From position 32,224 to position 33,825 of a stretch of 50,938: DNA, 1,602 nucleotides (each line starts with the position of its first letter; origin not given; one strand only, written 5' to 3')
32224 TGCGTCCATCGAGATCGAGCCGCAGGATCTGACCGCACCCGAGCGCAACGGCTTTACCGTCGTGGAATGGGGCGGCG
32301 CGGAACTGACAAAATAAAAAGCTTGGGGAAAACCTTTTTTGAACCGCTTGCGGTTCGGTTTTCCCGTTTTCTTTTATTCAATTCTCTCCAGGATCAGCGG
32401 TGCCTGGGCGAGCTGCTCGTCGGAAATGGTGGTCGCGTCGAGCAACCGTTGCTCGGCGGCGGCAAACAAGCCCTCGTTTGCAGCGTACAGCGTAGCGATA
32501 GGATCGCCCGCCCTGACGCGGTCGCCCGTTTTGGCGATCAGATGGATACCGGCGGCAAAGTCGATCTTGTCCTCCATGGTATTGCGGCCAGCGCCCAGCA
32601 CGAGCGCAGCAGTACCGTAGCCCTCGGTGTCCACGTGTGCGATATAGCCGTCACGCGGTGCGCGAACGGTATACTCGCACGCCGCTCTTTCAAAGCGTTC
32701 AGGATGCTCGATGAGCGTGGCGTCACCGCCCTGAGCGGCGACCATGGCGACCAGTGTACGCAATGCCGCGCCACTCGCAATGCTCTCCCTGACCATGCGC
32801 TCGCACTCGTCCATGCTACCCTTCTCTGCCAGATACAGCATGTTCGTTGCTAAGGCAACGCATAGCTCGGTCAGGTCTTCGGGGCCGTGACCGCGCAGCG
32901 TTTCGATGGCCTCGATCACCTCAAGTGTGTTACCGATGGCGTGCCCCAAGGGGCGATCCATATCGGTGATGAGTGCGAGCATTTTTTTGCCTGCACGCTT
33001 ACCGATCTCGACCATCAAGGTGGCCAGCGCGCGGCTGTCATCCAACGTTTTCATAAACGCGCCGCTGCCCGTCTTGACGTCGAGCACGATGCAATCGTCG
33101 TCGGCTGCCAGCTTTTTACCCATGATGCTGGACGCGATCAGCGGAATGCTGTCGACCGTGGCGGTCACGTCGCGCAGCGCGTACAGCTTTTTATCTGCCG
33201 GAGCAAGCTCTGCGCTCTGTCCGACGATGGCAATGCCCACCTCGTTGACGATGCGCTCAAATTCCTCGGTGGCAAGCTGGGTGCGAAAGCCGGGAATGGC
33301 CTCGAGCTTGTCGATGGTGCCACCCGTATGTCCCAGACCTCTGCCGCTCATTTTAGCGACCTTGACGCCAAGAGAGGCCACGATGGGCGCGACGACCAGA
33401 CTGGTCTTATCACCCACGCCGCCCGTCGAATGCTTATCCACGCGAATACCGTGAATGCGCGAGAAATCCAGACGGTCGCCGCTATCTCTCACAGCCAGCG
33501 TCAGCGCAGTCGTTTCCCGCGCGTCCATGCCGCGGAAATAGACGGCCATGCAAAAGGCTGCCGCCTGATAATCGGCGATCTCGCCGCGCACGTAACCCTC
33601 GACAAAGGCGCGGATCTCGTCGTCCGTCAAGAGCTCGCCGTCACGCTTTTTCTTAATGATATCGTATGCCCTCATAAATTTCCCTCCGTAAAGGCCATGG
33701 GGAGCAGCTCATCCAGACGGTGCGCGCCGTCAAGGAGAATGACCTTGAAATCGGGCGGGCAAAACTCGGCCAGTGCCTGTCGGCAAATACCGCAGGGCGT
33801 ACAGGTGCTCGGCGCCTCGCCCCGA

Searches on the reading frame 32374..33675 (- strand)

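Call 27: search_protein_families(library=pfam, proteins=[window:32374-33675:-], max_evalue=0.00001)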
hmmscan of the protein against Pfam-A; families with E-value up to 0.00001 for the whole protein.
window:32374-33675:- (433 aa): 3 families
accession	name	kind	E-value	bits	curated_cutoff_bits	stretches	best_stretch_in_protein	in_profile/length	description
PF00591.27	Glycos_transf_3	-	2.2e-48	165.6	27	1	78-305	4-253/253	Glycosyl transferase family, a/b domain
PF02885.22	Glycos_trans_3N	-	1.2e-23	83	26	1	5-66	2-63/63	Glycosyl transferase family, helical bundle domain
PF07831.19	PYNP_C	-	1.1e-20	73.5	27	1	344-417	1-74/75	Pyrimidine nucleoside phosphorylase C-terminal domain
